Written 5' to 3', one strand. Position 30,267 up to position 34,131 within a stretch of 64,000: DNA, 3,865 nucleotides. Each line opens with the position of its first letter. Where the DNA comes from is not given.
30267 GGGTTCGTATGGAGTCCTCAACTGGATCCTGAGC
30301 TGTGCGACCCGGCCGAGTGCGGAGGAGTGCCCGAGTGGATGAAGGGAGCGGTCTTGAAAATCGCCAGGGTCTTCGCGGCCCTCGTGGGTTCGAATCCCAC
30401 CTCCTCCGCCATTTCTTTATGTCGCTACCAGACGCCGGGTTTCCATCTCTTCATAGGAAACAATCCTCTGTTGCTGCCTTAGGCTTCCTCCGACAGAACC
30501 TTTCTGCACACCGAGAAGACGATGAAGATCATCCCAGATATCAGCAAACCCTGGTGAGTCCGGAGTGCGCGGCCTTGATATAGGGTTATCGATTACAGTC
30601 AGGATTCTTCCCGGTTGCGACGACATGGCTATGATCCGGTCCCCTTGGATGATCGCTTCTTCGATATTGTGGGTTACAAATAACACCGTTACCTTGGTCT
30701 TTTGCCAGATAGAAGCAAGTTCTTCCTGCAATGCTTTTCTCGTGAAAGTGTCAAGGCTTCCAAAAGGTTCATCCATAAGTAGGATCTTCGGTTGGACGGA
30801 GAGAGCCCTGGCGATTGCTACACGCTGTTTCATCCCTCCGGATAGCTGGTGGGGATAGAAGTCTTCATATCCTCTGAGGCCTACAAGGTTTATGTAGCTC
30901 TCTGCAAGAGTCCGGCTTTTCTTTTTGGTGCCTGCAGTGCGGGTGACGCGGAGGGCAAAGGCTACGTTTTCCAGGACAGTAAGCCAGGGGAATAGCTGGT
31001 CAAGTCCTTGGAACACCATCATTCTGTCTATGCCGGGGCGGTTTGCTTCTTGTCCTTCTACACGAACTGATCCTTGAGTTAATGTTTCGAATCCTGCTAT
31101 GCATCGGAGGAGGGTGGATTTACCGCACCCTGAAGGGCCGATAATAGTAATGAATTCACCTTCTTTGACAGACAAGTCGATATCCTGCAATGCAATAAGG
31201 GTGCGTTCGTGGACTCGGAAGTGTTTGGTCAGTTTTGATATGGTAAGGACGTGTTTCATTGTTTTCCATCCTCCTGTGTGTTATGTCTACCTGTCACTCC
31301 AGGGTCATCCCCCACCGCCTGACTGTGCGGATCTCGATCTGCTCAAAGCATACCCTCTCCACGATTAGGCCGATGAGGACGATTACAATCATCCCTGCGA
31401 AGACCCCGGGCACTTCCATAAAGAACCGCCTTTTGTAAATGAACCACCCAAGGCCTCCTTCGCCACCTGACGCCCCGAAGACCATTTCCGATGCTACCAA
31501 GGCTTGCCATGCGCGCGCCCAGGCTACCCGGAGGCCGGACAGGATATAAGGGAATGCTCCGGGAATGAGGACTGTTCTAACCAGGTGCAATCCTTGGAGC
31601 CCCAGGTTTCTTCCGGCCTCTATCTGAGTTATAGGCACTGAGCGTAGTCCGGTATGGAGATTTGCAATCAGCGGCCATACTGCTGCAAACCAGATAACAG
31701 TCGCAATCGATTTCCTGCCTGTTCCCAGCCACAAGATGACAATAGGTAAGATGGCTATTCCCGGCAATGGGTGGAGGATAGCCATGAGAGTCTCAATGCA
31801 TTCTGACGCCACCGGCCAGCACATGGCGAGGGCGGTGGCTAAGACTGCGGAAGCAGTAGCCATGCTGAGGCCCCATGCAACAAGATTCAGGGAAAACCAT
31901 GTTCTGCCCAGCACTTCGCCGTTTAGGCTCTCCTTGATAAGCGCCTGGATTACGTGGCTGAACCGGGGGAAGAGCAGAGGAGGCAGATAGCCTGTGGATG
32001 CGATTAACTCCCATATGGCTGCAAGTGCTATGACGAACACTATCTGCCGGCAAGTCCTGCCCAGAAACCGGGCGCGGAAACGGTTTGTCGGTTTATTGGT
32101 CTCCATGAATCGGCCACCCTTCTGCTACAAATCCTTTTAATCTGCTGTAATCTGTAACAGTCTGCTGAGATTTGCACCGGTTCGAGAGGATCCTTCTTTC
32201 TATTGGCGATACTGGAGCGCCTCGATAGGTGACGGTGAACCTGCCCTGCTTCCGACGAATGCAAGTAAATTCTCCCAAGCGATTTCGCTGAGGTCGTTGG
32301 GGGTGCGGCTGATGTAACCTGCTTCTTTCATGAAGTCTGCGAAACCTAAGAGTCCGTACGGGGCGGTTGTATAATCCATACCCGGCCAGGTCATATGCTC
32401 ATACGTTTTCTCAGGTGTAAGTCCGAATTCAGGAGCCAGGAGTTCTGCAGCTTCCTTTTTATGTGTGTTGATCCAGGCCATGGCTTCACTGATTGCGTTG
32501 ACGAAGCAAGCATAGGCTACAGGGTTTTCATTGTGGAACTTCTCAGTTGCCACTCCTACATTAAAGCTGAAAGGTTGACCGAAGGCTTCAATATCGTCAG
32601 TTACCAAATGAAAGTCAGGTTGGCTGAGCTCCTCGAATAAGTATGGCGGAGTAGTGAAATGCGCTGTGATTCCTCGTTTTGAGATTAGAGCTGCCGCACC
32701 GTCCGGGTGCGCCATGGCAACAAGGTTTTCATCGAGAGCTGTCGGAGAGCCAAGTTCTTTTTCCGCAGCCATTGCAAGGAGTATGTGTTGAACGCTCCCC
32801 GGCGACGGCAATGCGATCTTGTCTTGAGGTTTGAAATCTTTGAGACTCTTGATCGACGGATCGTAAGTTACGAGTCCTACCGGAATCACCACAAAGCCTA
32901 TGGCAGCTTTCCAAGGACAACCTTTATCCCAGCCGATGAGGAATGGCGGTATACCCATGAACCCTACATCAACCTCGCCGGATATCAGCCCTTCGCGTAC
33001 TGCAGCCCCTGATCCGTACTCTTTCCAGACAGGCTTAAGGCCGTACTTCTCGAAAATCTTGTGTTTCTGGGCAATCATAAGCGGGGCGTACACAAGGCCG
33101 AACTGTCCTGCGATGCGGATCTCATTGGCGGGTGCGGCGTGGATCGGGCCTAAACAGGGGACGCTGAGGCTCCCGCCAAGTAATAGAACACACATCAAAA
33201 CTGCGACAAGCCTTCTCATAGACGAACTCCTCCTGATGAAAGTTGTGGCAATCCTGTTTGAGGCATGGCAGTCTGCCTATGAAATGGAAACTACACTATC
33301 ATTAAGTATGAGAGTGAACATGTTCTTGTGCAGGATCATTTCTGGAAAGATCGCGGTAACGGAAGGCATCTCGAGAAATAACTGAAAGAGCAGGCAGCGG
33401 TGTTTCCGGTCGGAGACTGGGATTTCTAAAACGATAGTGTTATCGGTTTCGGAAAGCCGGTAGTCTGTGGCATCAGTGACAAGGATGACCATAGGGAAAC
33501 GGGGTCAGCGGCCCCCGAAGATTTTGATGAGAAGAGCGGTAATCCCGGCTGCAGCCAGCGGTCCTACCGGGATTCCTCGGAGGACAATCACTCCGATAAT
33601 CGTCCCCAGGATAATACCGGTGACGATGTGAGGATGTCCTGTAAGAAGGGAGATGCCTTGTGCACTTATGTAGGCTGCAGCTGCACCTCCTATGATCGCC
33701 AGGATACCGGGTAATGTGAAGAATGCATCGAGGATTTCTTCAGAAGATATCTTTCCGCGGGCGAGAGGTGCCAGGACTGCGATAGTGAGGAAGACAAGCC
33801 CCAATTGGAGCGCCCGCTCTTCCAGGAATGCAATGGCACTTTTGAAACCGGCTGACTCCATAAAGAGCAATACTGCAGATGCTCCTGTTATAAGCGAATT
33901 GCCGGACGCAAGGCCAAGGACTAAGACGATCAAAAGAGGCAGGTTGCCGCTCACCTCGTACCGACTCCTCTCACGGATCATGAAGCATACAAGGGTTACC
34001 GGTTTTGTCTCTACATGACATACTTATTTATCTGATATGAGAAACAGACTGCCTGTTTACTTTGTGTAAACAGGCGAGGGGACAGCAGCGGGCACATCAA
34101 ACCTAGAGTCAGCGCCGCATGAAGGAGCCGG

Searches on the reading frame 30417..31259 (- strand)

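Call 72: search_protein_families(library=pfam, proteins=[window:30417-31259:-])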
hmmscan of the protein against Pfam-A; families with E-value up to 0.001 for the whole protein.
window:30417-31259:- (280 aa): 8 families
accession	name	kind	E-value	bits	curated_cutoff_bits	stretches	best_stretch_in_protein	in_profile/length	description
PF00005.33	ABC_tran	-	3.9e-34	118.6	25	1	24-166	1-136/137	ABC transporter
PF13304.12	AAA_21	-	1.2e-09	39.1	27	1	130-199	229-300/304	AAA domain, putative AbiEii toxin, Type IV TA system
PF13401.12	AAA_22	-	5e-06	27.3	27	1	34-196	5-122/130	AAA domain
PF02463.25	SMC_N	-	2.9e-05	24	40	0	119-215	135-214/220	RecF/RecN/SMC N terminal domain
PF09818.15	ABC_ATPase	-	0.00013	21.6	23.2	0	133-194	152-213/283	P-loop domain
PF13476.12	AAA_23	-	0.00019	22.6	27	1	13-55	6-40/201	AAA domain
PF03193.22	RsgA_GTPase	-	0.00038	20.8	30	1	17-67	90-139/174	RsgA GTPase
PF13191.12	AAA_16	-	0.00093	20.2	32.6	0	23-56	11-46/167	AAA ATPase domain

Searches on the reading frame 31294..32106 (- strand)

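Call 72: search_protein_families(library=pfam, proteins=[window:31294-32106:-])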
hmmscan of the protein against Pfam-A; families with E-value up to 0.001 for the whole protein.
window:31294-32106:- (270 aa): 1 family
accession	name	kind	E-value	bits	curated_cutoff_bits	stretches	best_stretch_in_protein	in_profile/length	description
PF00528.27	BPD_transp_1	-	8.4e-16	58.7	26.4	1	100-250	16-172/184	Binding-protein-dependent transport system inner membrane component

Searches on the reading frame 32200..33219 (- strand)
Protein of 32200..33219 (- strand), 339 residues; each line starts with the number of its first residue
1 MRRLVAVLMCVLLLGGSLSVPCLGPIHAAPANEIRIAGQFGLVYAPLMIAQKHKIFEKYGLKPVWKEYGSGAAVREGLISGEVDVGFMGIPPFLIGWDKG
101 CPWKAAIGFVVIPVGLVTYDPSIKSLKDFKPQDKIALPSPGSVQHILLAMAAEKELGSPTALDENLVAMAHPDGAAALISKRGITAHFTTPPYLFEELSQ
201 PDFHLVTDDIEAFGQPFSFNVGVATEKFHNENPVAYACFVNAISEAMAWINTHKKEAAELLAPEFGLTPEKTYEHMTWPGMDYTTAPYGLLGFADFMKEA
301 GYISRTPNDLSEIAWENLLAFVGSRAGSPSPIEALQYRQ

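Call 72: search_protein_families(library=pfam, proteins=[window:32200-33219:-])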
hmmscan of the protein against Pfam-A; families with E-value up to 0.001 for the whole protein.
window:32200-33219:- (339 aa): 3 families
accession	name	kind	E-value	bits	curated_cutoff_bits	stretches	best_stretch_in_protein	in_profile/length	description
PF13379.11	NMT1_2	-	1.5e-11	45.1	24.7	1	33-260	7-246/252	NMT1-like family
PF09084.16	NMT1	-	9.2e-07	29.4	20.5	1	44-257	4-216/216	NMT1/THI5 like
PF04069.17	OpuAC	-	0.0001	22.4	21.2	0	55-259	23-249/257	Substrate binding domain of ABC-type glycine betaine transport system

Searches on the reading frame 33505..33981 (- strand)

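Call 72: search_protein_families(library=pfam, proteins=[window:33505-33981:-])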
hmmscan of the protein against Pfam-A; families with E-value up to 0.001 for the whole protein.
window:33505-33981:- (158 aa): 1 family
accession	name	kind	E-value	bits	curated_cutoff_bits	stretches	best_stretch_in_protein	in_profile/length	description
PF04284.18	DUF441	-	6.7e-40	136.8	26.5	1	16-152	3-139/139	Protein of unknown function (DUF441)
